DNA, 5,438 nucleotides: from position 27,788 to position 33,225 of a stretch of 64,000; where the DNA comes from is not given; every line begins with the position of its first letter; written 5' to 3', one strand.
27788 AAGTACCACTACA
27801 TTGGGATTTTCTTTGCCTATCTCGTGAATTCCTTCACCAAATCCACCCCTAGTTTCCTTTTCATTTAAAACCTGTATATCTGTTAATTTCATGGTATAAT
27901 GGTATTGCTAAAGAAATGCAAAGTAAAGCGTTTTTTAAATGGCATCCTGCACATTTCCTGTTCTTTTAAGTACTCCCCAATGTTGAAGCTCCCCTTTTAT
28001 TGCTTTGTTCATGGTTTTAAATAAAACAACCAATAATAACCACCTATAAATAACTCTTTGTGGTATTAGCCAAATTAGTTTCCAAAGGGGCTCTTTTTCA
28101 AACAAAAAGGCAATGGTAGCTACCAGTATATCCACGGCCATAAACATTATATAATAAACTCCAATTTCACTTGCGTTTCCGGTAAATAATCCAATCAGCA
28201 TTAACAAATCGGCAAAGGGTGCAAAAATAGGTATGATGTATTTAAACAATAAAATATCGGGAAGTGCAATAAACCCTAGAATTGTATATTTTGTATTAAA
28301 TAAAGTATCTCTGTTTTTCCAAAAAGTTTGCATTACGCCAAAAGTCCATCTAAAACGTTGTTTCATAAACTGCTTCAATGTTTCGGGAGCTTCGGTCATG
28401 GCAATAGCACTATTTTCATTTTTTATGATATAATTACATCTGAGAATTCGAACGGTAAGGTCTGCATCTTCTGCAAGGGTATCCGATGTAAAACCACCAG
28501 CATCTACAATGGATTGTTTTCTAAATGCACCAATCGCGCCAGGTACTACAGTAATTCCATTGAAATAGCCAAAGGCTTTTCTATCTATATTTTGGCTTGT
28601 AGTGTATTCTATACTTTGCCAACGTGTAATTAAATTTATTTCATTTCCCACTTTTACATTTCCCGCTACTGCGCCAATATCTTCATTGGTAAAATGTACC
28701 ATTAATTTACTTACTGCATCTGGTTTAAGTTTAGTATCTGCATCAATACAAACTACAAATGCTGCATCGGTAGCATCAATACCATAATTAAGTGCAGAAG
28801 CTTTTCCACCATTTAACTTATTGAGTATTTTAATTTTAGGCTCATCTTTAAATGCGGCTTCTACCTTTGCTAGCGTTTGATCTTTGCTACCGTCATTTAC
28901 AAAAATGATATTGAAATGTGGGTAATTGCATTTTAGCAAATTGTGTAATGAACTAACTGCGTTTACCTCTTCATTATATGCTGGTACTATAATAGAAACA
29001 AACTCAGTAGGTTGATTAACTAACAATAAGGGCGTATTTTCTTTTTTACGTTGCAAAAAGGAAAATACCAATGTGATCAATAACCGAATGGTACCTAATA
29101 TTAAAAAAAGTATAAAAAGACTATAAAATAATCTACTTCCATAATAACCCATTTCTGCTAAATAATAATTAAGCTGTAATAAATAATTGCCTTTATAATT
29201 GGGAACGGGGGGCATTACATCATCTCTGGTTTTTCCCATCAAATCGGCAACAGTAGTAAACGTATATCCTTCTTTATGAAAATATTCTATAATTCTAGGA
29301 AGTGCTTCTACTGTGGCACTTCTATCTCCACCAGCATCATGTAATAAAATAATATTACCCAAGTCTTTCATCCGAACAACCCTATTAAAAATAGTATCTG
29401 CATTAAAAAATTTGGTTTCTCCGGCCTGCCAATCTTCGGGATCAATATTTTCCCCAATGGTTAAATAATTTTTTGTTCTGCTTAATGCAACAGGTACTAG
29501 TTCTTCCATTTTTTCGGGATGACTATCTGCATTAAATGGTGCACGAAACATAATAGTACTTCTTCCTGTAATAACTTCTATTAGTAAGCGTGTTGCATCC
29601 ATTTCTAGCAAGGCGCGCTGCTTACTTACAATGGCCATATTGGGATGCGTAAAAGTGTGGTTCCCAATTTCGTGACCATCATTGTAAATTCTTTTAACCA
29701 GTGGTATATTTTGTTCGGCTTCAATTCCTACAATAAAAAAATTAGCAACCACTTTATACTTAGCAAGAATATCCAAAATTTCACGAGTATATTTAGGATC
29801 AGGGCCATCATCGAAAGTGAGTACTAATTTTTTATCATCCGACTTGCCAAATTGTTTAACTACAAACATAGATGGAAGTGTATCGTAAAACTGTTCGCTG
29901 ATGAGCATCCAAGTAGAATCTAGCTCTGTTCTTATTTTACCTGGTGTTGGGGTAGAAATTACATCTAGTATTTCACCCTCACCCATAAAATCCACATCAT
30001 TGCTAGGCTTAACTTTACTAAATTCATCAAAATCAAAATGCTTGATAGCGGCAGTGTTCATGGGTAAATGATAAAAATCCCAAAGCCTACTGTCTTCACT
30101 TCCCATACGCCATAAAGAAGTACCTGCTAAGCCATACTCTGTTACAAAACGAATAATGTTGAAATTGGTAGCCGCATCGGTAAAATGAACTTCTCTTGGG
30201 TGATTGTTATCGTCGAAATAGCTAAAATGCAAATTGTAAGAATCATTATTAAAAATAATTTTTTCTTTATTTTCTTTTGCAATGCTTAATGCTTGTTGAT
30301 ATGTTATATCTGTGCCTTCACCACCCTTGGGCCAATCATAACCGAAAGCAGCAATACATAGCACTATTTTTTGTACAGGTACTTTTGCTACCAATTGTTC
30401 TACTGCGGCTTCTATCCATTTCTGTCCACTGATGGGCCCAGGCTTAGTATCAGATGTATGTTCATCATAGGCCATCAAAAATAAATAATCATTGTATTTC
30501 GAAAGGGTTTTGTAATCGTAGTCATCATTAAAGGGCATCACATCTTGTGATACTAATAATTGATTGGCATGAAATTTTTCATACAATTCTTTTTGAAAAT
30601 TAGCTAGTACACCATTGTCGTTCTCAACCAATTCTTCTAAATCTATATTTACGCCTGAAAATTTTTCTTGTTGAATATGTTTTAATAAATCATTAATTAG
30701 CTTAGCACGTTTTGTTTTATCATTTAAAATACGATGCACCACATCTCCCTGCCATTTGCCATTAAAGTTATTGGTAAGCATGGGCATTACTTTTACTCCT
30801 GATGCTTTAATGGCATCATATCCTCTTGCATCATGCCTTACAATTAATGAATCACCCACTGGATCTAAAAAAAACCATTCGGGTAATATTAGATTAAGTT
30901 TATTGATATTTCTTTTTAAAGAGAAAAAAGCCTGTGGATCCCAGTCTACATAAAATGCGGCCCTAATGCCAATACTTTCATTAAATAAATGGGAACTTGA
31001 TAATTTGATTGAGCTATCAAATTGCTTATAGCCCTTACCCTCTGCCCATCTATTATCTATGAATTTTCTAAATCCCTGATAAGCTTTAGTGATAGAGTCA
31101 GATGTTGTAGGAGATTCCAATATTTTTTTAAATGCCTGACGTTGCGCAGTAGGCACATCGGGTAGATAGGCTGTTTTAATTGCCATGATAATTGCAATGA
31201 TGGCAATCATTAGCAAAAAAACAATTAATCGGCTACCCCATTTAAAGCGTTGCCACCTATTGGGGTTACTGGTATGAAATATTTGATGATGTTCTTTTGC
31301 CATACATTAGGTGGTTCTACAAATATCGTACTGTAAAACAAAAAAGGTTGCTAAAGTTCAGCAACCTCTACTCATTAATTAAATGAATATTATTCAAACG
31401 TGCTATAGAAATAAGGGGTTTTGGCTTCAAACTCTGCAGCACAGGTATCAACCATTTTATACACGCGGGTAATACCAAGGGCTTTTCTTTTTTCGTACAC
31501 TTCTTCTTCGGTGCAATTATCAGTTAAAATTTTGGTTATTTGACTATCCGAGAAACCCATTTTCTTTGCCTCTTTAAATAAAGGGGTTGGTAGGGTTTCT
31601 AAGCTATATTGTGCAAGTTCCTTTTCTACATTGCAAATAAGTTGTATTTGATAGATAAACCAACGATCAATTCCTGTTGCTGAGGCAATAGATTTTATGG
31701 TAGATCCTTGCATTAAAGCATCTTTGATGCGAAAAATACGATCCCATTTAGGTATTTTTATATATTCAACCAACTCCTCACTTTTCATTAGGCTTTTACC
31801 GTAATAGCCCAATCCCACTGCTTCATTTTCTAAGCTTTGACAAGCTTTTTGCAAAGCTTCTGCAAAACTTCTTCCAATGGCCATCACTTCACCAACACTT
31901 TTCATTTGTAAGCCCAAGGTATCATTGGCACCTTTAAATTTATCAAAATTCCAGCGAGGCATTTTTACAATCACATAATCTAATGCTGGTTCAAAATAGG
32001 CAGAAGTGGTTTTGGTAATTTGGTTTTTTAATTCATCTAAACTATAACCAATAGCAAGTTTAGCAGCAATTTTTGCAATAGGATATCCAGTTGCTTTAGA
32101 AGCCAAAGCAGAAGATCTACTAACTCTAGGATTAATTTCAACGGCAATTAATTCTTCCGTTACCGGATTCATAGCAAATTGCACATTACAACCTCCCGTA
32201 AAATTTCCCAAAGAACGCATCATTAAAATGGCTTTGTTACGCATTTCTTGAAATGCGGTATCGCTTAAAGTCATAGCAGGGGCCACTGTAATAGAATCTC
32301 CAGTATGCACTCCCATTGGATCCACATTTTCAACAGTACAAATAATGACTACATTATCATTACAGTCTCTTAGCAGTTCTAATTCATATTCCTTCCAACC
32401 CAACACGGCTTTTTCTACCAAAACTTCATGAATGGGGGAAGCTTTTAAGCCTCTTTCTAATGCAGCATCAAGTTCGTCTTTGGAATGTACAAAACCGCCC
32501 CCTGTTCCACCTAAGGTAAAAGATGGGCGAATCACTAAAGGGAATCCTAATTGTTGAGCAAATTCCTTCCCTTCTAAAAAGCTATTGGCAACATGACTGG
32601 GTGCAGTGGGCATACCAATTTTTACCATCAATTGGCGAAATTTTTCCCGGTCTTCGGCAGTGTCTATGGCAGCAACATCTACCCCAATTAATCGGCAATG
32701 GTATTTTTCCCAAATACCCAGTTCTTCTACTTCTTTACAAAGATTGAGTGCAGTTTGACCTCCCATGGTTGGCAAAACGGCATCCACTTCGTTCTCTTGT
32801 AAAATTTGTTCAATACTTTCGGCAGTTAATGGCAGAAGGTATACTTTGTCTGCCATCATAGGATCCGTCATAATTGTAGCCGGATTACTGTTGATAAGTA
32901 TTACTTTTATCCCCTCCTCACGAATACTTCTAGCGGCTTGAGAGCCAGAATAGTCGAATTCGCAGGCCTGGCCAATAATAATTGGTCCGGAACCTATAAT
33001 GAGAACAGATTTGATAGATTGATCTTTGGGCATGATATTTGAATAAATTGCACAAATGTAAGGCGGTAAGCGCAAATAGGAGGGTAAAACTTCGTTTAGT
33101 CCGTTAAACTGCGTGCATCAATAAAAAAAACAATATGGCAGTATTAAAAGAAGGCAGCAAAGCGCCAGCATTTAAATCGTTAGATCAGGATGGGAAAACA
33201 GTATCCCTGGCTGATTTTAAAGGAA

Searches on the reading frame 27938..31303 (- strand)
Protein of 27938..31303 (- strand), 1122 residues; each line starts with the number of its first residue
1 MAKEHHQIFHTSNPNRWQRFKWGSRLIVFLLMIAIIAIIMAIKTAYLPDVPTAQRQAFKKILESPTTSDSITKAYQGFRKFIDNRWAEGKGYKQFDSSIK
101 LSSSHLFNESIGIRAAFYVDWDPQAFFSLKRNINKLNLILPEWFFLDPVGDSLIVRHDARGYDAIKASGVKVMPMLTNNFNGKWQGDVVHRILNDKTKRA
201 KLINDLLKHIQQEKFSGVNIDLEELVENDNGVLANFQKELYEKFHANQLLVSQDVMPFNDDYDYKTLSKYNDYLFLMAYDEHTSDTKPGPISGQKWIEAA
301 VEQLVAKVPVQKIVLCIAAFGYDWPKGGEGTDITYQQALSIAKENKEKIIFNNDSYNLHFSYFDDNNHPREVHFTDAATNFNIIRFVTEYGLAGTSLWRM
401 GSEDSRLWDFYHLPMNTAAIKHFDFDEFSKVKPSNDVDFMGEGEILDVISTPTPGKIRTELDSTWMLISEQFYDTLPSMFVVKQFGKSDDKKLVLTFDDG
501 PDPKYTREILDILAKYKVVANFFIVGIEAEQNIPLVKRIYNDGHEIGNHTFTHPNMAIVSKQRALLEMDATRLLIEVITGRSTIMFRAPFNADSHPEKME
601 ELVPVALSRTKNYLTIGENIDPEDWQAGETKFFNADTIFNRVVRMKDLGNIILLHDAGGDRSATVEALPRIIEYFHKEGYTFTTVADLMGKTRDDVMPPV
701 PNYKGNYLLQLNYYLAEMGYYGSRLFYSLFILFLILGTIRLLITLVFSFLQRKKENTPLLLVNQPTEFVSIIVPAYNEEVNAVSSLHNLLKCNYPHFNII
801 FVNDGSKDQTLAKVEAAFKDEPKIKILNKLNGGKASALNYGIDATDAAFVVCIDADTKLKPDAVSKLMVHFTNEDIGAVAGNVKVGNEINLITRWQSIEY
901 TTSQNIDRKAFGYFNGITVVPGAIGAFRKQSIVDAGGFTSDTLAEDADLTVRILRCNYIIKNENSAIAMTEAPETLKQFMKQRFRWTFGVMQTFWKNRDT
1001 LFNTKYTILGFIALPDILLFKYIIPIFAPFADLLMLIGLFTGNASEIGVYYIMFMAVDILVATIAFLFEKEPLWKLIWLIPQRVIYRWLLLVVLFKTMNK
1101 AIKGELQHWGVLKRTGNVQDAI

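Call 52: search_protein_families(library=pfam, proteins=[window:27938-31303:-], max_evalue=0.00001)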
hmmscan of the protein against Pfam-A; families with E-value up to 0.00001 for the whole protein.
window:27938-31303:- (1122 aa): 8 families
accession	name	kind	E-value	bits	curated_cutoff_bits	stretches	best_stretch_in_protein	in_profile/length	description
PF01522.26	Polysacc_deac_1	-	7e-29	100.7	23.1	1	487-591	3-106/124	Polysaccharide deacetylase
PF00535.33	Glycos_transf_2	-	5.3e-28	98.5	23.3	1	770-930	1-162/168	Glycosyl transferase family 2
PF13641.12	Glyco_tranf_2_3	-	1.2e-23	84.7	27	1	769-989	3-230/230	Glycosyltransferase like family 2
PF13632.12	Glyco_trans_2_3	-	3.9e-19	69.7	27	1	849-1063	1-191/198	Glycosyl transferase family group 2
PF00704.34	Glyco_hydro_18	-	1.5e-17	64.7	29.6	1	189-401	80-315/317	Glycosyl hydrolases family 18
PF13506.12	Glyco_transf_21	-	1.3e-13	51.3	21.7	1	833-986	17-172/174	Glycosyl transferase family 21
PF03142.21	Chitin_synth_2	-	2.4e-08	33.6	27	1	841-935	196-292/527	Chitin synthase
PF10111.15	Glyco_tranf_2_2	-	2.2e-06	27.8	27.3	1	770-964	1-210/276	Glycosyltransferase like family 2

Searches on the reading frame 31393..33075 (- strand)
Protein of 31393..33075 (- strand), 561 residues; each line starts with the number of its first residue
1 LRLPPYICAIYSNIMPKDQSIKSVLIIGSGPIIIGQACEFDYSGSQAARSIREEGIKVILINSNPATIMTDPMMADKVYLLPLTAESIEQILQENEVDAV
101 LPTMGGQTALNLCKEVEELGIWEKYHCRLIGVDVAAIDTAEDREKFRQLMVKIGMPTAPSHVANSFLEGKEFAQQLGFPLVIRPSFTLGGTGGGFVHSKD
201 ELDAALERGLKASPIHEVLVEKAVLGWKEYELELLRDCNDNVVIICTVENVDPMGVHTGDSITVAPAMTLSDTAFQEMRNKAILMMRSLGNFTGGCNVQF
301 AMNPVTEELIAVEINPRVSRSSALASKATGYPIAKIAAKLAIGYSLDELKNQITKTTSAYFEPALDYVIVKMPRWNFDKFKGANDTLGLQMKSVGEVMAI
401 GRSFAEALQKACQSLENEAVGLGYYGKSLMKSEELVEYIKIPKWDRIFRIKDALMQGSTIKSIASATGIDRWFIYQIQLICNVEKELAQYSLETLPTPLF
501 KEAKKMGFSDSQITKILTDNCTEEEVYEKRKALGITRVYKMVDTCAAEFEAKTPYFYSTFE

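Call 52: search_protein_families(library=pfam, proteins=[window:31393-33075:-], max_evalue=0.00001)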
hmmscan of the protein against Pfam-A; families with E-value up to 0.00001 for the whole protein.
window:31393-33075:- (561 aa): 4 families
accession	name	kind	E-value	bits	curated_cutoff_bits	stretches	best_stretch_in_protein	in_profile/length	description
PF02786.22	CPSase_L_D2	-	4e-66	223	19.8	1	142-348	1-210/211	Carbamoyl-phosphate synthase L chain, ATP binding domain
PF25596.1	CPSase_L_D1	-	1.3e-45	154.4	27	1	21-138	2-117/118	Carbamoyl phosphate synthase preATP-grasp domain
PF02787.25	CPSase_L_D3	-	5.8e-24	84.3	26.6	1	438-516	2-79/80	Carbamoyl-phosphate synthetase large chain, oligomerisation domain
PF02222.28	ATP-grasp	-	1.7e-06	28.2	27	1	149-319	2-164/179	ATP-grasp domain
